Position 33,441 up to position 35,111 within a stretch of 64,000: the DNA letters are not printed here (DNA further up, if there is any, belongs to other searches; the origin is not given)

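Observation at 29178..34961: Complete di-N-acetylbacillosamine-type (PglF-E-D-C) module followed by a Wzy_C/O-antigen-ligase-family protein: candidate protein O-glycosylation or S-layer glycan pathway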

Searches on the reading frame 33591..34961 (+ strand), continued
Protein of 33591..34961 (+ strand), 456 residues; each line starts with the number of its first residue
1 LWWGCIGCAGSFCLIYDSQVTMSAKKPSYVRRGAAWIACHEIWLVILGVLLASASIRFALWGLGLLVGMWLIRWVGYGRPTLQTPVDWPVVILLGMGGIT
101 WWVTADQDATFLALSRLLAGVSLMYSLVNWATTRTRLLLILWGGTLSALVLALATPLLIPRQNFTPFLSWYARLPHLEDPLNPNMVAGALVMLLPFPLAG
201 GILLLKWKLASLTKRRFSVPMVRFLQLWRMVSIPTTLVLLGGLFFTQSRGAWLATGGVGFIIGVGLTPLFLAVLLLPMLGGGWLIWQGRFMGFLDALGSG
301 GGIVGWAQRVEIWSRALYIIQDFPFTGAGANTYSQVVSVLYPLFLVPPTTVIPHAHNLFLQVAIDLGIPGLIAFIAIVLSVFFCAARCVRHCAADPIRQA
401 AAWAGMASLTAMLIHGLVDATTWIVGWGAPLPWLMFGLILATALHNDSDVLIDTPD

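Call 18: find_encoding_contigs(protein=P0038, flank=10000, max_places=2)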
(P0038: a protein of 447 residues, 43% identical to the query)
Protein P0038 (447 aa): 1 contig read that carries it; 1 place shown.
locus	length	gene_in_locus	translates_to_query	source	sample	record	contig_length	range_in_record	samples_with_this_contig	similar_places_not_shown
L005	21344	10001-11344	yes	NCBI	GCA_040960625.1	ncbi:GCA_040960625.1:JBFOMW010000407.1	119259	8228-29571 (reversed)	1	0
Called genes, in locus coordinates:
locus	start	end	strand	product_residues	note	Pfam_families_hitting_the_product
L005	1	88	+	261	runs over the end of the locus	PF05050:Methyltransf_21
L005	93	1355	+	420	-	PF13439:Glyco_transf_4, PF13579:Glyco_trans_4_4, PF00534:Glycos_transf_1, PF13692:Glyco_trans_1_4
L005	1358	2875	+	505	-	PF13727:CoA_binding_3, PF02397:Bac_transf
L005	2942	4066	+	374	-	PF01073:3Beta_HSD, PF01370:Epimerase, PF04321:RmlD_sub_bind (faint), PF16363:GDP_Man_Dehyd, PF07993:NAD_binding_4 (weak), PF01370:Epimerase, PF16363:GDP_Man_Dehyd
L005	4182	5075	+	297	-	PF00106:adh_short, PF08659:KR, PF13561:adh_short_C2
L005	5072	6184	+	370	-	PF01408:GFO_IDH_MocA, PF02894:GFO_IDH_MocA_C, PF22725:GFO_IDH_MocA_C3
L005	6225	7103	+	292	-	PF00483:NTP_transferase, PF12804:NTP_transf_3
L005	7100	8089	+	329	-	PF00288:GHMP_kinases_N, PF08544:GHMP_kinases_C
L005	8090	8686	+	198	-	PF13580:SIS_2 (weak)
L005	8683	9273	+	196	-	PF13419:HAD_2 (weak), PF00702:Hydrolase, PF13242:Hydrolase_like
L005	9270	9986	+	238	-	PF00923:TAL_FSA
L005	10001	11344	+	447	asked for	PF04932:Wzy_C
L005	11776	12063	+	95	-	-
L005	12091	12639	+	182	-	-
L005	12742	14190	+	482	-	PF11790:Glyco_hydro_cc (weak), PF07705:CARDB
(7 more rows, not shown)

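Call 26: search_solved_structures(query=A1, max_evalue=10, show_alignments=3)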
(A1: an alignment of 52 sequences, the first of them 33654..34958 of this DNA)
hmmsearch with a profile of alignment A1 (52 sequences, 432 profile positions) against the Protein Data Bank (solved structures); distinct sequences matched with E-value up to 10: 2.
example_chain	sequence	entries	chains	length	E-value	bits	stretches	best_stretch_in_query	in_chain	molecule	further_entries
7tpg_B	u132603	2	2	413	4.3e-15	58.6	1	208-425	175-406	Putative cell surface polysaccharide polymerase/ligase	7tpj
8hgl_H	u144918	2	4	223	0.52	12.2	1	85-132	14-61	NIV-11 Fab heavy chain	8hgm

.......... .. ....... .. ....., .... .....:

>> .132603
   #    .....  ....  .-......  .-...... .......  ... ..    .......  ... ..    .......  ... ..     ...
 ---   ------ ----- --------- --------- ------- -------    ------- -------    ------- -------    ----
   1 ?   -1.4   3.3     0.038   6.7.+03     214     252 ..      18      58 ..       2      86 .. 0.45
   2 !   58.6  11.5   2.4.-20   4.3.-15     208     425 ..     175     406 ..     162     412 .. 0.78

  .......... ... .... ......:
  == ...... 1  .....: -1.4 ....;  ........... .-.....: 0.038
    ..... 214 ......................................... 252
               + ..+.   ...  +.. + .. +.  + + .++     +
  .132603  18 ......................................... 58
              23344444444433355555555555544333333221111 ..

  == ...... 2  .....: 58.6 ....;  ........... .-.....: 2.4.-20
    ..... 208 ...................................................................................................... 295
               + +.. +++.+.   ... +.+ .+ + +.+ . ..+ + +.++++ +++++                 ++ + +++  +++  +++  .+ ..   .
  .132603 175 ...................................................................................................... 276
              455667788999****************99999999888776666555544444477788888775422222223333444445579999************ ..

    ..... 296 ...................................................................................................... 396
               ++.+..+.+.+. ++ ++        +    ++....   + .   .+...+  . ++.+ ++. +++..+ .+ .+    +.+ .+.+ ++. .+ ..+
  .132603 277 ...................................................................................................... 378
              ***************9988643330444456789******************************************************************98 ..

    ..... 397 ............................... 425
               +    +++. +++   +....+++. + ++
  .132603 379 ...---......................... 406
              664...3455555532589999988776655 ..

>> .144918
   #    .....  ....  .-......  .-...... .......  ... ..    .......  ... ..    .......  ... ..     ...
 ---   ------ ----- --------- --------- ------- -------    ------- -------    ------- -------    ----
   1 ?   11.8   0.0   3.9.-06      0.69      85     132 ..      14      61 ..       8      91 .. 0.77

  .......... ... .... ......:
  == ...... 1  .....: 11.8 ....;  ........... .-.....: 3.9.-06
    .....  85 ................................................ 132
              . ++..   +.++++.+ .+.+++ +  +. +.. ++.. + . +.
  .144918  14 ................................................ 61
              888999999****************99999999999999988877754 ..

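Call 31: search_protein_families(library=pfam, proteins=[window:33654-34961:+], max_evalue=10)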
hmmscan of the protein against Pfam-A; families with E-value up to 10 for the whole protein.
window:33654-34961:+ (435 aa): 1 family
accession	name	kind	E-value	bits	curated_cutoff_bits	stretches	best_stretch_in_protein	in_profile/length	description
PF04932.20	Wzy_C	-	1.2e-18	67.8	31.7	1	215-354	3-149/149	O-Antigen ligase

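Call 35: find_encoding_contigs(protein=P0046, flank=10000, max_places=1)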
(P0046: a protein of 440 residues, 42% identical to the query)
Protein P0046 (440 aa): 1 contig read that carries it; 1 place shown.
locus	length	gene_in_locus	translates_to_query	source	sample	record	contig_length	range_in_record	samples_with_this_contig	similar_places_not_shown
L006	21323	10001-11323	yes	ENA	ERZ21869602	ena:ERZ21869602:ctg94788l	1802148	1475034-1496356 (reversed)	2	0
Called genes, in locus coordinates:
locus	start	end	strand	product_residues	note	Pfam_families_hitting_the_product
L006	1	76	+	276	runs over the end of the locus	PF13424:TPR_12 (faint), PF00515:TPR_1 (faint), PF07719:TPR_2 (faint), PF13414:TPR_11 (faint), PF13432:TPR_16 (weak)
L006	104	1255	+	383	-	PF13439:Glyco_transf_4, PF13579:Glyco_trans_4_4, PF00534:Glycos_transf_1, PF13692:Glyco_trans_1_4, PF13524:Glyco_trans_1_2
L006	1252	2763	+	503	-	-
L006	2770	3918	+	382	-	PF13439:Glyco_transf_4 (weak), PF13579:Glyco_trans_4_4 (weak), PF20706:GT4-conflict, PF00534:Glycos_transf_1, PF13692:Glyco_trans_1_4, PF13524:Glyco_trans_1_2 (weak)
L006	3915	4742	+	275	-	PF13489:Methyltransf_23, PF02353:CMAS (weak), PF08241:Methyltransf_11, PF08242:Methyltransf_12, PF13649:Methyltransf_25, PF13847:Methyltransf_31 (weak)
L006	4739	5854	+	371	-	PF13439:Glyco_transf_4, PF13579:Glyco_trans_4_4, PF20706:GT4-conflict, PF00534:Glycos_transf_1, PF13692:Glyco_trans_1_4, PF13524:Glyco_trans_1_2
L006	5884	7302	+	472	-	PF13727:CoA_binding_3, PF02397:Bac_transf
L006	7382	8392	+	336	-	PF01408:GFO_IDH_MocA, PF03447:NAD_binding_3 (weak), PF02894:GFO_IDH_MocA_C, PF22725:GFO_IDH_MocA_C3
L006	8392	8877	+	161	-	PF25084:LbH_EIF2B (faint), PF25087:GMPPB_C (weak), PF00132:Hexapep, PF14602:Hexapep_2 (weak)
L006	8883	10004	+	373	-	PF00155:Aminotran_1_2, PF01041:DegT_DnrJ_EryC1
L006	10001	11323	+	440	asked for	PF04932:Wzy_C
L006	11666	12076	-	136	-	PF00072:Response_reg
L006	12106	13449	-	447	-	PF00890:FAD_binding_2 (faint), PF01134:GIDA (faint), PF01266:DAO (faint), PF03486:HI0933_like (faint), PF07992:Pyr_redox_2, PF13738:Pyr_redox_3, PF00070:Pyr_redox, PF02852:Pyr_redox_dim, +1 more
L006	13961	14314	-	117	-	-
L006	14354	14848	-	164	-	-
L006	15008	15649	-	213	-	PF03130:HEAT_PBS (faint), PF13646:HEAT_2 (weak)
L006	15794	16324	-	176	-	-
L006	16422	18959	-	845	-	-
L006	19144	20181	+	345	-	PF13810:DUF4185, PF16396:DUF5005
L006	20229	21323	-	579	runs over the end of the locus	PF08220:HTH_DeoR, PF00532:Peripla_BP_1, PF13407:Peripla_BP_4, PF00455:DeoRC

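Call 36: find_encoding_contigs(protein=P0073, flank=10000, max_places=1)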
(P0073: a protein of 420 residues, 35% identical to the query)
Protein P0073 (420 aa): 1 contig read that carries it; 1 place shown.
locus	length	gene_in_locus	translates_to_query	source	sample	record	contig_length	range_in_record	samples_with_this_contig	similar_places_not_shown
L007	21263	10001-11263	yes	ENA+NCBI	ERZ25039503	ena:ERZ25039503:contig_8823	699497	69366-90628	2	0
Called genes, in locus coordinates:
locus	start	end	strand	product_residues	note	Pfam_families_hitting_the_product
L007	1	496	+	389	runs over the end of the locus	PF13439:Glyco_transf_4, PF13579:Glyco_trans_4_4, PF00534:Glycos_transf_1, PF13692:Glyco_trans_1_4, PF13524:Glyco_trans_1_2 (weak), PF26337:Gtf3_C (faint)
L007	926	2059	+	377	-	PF13439:Glyco_transf_4, PF20706:GT4-conflict (weak), PF00534:Glycos_transf_1, PF13692:Glyco_trans_1_4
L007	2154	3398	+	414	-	PF13439:Glyco_transf_4, PF13579:Glyco_trans_4_4, PF00534:Glycos_transf_1, PF13692:Glyco_trans_1_4, PF13524:Glyco_trans_1_2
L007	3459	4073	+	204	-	PF00583:Acetyltransf_1, PF13508:Acetyltransf_7, PF13673:Acetyltransf_10 (weak)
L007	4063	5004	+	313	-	-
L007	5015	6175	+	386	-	PF01041:DegT_DnrJ_EryC1, PF01053:Cys_Met_Meta_PP, PF01212:Beta_elim_lyase (weak)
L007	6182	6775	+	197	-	PF02397:Bac_transf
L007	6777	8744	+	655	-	PF13727:CoA_binding_3, PF01073:3Beta_HSD, PF01370:Epimerase, PF02719:Polysacc_synt_2, PF04321:RmlD_sub_bind, PF07993:NAD_binding_4 (weak), PF16363:GDP_Man_Dehyd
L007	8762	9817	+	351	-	PF14907:NTP_transf_5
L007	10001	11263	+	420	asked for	PF04932:Wzy_C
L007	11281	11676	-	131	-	PF01850:PIN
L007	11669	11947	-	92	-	-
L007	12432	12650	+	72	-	-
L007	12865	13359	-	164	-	PF00578:AhpC-TSA, PF08534:Redoxin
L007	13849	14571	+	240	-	PF07729:FCD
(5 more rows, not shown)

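Call 37: find_encoding_contigs(protein=P0112, flank=10000, max_places=1)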
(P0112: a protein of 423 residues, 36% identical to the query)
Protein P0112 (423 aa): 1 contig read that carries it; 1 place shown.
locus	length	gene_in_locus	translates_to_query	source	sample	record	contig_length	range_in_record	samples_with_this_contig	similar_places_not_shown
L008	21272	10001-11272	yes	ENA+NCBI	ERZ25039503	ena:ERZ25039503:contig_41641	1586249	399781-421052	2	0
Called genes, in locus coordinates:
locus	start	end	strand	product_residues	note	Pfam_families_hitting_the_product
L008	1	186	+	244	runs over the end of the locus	PF13489:Methyltransf_23 (weak), PF08241:Methyltransf_11, PF13649:Methyltransf_25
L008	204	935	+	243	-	PF13428:TPR_14 (faint), PF07719:TPR_2 (faint), PF13181:TPR_8 (faint), PF13414:TPR_11 (faint), PF13431:TPR_17 (faint), PF13432:TPR_16 (faint)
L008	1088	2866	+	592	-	PF02397:Bac_transf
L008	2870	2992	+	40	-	-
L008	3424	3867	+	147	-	PF01370:Epimerase, PF16363:GDP_Man_Dehyd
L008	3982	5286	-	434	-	PF14907:NTP_transf_5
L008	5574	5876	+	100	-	PF05402:PqqD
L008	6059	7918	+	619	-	PF00483:NTP_transferase, PF12804:NTP_transf_3, PF01041:DegT_DnrJ_EryC1, PF00155:Aminotran_1_2 (weak), PF01212:Beta_elim_lyase (weak)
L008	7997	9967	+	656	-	PF02706:Wzz (weak), PF01656:CbiA, PF09140:MipZ, PF10609:ParA, PF13614:AAA_31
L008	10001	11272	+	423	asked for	PF04932:Wzy_C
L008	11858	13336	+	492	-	-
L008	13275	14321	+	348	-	-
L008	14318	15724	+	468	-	-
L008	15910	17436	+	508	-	PF18884:TSP3_bac (faint)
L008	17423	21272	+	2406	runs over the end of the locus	PF07953:Toxin_R_bind_N (faint), PF13385:Laminin_G_3, PF02210:Laminin_G_2 (faint), PF13385:Laminin_G_3, PF19077:Big_13 (faint), PF13385:Laminin_G_3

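Call 39: predict_structure(alignment_id=A1)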
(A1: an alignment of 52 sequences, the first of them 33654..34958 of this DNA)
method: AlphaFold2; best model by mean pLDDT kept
length: 435 residues; sequences in the alignment: 52
mean_pLDDT: 92.3   pTM: 0.91
mean pLDDT of the five models: 92.3, 91.8, 91.3, 91.3, 91.2
residues with pLDDT >= 90: 346; 70-90: 65; 50-70: 22; < 50: 2
segments of 3 or more residues with pLDDT < 50: none
pLDDT, mean of each block of 10 residues (from residue 1): 81 97 98 97 98 97 98 98 96 97 98 96 98 91 73 82 93 98 92 88 97 98 92 97 96 94 96 77 78 96 96 94 90 92 97 98 96 95 97 87 86 97 76 52
secondary structure, 60 per line:
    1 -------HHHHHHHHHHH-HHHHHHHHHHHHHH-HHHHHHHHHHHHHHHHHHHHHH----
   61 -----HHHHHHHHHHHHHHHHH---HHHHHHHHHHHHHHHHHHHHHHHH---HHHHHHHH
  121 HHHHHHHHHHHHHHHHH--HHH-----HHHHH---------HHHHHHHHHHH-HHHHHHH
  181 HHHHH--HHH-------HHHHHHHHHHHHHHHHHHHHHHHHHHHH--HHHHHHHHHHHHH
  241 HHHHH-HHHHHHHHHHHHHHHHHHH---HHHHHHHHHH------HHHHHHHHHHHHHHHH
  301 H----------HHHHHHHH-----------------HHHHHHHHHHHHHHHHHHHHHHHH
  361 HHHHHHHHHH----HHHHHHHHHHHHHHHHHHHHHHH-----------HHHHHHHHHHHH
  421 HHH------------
elements in order: H8-18 H20-33 H35-56 H66-82 H86-109 H113-137 H148-152 H162-172 H174-185 H198-225 H228-245 H247-265 H269-278 H285-301 H312-319 H337-370 H375-397 H409-423
